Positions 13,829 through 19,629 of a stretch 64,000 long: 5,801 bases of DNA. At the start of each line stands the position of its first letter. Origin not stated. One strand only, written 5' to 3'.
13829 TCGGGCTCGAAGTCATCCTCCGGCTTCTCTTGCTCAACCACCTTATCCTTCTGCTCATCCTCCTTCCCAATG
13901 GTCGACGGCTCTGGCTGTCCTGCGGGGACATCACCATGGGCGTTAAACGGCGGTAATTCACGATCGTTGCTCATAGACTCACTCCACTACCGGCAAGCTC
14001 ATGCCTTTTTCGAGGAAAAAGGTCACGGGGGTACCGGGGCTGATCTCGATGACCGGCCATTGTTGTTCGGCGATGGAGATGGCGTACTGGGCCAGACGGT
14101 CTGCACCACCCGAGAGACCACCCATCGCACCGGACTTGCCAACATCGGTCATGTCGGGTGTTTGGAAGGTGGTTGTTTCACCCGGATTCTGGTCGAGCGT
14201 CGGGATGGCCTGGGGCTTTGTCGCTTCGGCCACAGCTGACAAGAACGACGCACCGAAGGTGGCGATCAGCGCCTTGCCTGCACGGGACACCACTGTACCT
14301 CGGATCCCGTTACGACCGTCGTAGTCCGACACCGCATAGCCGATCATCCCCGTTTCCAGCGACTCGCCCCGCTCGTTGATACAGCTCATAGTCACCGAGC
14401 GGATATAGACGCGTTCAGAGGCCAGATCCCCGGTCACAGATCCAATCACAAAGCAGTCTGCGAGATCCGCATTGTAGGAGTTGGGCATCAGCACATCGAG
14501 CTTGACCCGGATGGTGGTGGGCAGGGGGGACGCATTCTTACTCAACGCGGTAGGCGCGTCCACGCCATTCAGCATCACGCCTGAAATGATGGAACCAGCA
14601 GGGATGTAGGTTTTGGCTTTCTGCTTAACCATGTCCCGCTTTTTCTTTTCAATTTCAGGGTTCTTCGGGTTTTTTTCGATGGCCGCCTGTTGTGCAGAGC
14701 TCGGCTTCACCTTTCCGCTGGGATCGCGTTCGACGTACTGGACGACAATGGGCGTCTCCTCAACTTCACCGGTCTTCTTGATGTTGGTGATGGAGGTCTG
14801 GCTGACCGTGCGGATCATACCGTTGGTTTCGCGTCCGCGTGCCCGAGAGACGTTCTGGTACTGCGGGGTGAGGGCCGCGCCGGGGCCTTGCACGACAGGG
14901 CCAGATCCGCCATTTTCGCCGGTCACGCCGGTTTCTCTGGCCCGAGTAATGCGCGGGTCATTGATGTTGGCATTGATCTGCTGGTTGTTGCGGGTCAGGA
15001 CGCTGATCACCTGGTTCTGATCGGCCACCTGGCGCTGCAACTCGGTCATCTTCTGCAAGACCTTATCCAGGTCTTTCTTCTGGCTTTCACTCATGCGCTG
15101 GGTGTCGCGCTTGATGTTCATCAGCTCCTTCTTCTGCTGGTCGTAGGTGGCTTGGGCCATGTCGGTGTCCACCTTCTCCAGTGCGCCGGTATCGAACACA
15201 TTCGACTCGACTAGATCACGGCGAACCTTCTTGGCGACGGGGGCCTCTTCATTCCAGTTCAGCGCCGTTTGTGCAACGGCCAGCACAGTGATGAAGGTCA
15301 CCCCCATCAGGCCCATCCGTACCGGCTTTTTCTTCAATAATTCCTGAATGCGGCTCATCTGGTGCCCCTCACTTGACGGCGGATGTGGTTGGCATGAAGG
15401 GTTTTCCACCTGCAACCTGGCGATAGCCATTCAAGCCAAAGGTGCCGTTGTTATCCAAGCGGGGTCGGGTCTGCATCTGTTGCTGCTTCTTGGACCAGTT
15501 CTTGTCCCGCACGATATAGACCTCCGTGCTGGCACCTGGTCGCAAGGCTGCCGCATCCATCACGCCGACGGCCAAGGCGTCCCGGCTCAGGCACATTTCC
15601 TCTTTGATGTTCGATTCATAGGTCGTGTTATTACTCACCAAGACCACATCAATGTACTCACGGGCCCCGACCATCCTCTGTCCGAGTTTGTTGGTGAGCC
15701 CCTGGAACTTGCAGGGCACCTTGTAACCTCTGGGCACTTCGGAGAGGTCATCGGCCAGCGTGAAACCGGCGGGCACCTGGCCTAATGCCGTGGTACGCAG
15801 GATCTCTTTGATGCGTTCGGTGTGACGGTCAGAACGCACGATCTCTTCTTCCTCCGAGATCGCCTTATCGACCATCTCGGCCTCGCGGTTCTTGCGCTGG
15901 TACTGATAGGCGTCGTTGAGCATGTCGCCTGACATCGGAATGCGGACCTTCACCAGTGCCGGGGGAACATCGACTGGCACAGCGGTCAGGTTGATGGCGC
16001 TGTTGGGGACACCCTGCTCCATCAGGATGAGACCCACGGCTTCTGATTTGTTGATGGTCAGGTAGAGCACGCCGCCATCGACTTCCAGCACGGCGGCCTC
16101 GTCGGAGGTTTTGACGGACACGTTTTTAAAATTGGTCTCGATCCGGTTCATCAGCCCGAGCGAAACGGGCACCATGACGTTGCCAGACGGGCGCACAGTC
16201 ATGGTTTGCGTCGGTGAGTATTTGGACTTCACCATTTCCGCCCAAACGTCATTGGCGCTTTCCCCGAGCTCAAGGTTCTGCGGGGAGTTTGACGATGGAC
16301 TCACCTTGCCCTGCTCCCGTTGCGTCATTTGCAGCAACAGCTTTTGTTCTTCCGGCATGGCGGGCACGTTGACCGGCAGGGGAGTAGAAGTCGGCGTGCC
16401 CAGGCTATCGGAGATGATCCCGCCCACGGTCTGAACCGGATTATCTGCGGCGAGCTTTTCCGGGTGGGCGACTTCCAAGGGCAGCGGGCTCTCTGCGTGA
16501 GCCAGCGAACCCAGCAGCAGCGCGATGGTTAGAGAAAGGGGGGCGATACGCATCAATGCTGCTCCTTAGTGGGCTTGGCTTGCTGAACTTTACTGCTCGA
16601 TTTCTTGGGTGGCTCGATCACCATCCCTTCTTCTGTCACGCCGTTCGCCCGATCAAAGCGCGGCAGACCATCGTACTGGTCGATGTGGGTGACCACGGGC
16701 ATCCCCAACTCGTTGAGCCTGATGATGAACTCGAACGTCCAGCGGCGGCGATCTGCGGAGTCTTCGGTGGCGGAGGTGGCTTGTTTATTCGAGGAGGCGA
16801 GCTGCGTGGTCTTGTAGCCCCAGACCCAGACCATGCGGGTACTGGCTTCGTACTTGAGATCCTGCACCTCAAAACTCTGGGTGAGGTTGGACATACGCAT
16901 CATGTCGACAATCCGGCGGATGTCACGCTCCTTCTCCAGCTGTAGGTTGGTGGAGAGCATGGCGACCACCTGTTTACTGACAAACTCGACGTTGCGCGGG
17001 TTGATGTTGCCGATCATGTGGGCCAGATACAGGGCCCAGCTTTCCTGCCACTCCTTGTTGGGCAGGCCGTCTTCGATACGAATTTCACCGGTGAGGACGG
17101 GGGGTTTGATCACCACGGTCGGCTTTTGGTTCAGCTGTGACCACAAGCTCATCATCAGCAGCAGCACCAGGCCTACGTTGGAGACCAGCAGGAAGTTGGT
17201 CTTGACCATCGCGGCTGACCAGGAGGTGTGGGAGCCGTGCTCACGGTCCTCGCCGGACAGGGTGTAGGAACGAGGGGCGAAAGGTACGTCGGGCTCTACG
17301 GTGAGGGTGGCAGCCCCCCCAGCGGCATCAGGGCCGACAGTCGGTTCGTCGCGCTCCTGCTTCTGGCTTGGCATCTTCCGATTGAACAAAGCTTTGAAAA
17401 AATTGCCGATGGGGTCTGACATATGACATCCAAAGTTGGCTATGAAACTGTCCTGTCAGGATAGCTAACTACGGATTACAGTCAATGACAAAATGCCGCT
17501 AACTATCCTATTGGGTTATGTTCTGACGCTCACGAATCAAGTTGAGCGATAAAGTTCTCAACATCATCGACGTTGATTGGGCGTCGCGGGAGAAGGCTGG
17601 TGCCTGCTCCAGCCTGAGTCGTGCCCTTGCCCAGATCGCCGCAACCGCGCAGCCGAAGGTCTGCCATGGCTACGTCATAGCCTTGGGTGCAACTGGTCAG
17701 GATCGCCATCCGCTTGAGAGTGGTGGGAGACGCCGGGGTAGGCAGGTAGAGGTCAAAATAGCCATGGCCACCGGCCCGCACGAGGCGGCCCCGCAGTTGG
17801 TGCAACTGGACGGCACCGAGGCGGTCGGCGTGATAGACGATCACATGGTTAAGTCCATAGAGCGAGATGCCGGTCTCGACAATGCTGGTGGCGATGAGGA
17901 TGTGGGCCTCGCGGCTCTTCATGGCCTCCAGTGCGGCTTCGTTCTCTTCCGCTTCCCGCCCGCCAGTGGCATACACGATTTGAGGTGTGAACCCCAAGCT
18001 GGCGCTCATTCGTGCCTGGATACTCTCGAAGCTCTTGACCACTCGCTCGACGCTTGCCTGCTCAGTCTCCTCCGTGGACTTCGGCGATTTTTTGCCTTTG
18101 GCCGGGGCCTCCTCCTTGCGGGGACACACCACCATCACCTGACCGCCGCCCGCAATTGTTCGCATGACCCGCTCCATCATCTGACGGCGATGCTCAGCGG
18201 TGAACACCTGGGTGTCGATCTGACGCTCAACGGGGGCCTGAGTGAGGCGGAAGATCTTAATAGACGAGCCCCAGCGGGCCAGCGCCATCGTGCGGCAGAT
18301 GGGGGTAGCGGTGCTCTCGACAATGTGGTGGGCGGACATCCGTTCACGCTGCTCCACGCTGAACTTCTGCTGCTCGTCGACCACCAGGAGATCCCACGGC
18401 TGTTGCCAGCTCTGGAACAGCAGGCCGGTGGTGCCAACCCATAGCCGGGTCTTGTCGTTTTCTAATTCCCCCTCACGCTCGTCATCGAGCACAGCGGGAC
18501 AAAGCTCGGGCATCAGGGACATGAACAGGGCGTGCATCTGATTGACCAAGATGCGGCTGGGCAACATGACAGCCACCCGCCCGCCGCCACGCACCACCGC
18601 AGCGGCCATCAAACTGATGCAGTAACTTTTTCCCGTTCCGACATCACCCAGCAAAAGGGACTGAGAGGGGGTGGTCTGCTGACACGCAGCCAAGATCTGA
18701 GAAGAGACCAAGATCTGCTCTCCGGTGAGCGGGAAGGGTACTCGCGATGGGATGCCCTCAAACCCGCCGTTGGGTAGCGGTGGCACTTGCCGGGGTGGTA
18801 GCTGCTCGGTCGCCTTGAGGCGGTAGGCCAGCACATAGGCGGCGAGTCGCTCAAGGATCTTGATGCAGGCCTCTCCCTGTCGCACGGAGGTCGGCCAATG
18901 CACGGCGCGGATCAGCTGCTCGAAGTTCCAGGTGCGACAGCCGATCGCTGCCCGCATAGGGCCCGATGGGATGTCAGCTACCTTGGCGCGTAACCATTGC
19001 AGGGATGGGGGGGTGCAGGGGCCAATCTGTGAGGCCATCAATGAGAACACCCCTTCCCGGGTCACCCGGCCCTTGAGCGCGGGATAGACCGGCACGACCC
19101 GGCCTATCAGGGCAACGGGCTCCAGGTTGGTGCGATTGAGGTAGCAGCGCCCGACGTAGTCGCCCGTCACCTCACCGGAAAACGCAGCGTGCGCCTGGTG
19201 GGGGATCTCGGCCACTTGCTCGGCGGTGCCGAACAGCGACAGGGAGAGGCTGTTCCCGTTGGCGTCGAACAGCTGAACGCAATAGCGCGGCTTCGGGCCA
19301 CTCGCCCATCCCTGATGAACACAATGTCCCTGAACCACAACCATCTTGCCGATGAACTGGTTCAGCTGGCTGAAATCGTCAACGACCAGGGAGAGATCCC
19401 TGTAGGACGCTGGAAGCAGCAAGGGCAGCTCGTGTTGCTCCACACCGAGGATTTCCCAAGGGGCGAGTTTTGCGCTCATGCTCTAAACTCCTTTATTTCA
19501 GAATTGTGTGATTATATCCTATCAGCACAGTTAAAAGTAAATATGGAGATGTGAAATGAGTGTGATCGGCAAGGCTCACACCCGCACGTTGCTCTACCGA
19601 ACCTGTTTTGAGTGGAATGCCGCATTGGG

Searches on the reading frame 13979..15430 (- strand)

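Call 7: search_protein_families(library=pfam, proteins=[window:13979-15430:-], max_evalue=0.001)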
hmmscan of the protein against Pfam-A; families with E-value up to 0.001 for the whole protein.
window:13979-15430:- (483 aa): 1 family
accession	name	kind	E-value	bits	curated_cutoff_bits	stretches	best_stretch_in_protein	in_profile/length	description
PF03743.19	TrbI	-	4.6e-27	95.5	35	1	275-479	1-188/188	Bacterial conjugation TrbI-like protein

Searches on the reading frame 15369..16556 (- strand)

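Call 7: search_protein_families(library=pfam, proteins=[window:15369-16556:-], max_evalue=0.001)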
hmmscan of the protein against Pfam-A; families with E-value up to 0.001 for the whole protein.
window:15369-16556:- (395 aa): 1 family
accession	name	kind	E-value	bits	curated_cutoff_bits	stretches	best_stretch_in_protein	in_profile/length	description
PF23536.1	TraK_C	-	2.4e-08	34.5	28.5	1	244-350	11-110/110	TraK C-terminal domain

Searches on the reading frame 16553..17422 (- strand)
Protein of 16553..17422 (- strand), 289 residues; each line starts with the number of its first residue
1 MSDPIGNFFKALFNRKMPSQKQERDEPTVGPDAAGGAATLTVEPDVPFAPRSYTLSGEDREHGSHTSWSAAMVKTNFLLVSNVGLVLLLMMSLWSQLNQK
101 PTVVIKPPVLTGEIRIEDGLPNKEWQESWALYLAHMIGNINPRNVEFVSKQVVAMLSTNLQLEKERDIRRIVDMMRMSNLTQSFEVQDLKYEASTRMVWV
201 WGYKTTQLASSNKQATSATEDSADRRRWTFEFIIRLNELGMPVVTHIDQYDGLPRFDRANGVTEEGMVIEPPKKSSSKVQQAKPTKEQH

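Call 7: search_protein_families(library=pfam, proteins=[window:16553-17422:-], max_evalue=0.001)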
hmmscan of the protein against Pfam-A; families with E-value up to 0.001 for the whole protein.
window:16553-17422:- (289 aa): 1 family
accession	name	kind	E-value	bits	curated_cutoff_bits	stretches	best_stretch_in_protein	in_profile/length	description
PF05309.16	TraE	-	5.8e-16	58.9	24.8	1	75-217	17-161/182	TraE protein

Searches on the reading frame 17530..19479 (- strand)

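Call 7: search_protein_families(library=pfam, proteins=[window:17530-19479:-], max_evalue=0.001)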
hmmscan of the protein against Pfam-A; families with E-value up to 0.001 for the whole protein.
window:17530-19479:- (649 aa): 3 families
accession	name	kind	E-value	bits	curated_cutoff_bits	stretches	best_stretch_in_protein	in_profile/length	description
PF00271.37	Helicase_C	-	3.5e-12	47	23.5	1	498-570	39-110/110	Helicase conserved C-terminal domain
PF00270.35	DEAD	-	1.1e-11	45.2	26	1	273-383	16-140/167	DEAD/DEAH box helicase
PF13604.12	AAA_30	-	0.00024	21.3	27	1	265-382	9-109/191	AAA domain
